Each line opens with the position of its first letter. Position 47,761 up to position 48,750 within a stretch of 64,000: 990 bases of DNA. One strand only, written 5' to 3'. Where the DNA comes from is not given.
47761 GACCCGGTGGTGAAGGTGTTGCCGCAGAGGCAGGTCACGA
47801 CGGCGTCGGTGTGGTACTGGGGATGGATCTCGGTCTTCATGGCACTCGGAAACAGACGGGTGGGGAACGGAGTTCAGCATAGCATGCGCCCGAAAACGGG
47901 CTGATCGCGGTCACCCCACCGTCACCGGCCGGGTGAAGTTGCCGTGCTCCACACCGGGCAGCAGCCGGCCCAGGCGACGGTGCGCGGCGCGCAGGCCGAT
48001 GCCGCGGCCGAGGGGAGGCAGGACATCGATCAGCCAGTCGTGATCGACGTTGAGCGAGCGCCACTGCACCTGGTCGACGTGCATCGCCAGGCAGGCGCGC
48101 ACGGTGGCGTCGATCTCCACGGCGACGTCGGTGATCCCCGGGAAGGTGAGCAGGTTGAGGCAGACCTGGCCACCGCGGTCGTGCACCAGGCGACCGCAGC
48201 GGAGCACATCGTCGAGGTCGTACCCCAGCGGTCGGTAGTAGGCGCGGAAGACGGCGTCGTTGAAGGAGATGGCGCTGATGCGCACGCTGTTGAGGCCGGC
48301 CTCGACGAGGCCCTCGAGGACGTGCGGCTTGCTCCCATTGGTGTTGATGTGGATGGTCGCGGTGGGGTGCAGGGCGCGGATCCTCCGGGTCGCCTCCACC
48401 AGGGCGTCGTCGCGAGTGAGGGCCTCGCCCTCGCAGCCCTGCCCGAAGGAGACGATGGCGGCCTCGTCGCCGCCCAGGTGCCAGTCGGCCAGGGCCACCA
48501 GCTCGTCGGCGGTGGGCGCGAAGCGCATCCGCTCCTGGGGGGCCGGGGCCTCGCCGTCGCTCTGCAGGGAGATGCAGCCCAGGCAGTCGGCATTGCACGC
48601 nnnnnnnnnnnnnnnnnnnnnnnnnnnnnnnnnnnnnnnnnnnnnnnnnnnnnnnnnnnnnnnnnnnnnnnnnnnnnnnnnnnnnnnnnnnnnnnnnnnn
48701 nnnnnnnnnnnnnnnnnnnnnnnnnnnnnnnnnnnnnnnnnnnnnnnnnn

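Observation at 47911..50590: A radical-SAM protein with atypical CX3CXGC motif and unknown N-terminal domain neighbours a DUF222/HNH gene, upstream of rpmE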

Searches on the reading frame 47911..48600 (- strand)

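Call 23: search_protein_families(library=pfam, proteins=[window:47911-48600:-], max_evalue=1)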
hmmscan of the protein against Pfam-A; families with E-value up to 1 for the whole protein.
window:47911-48600:- (229 aa): 1 family
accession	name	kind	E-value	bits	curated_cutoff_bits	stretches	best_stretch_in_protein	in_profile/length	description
PF04055.27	Radical_SAM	-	1.2e-13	52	29.5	1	2-160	7-158/166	Radical SAM superfamily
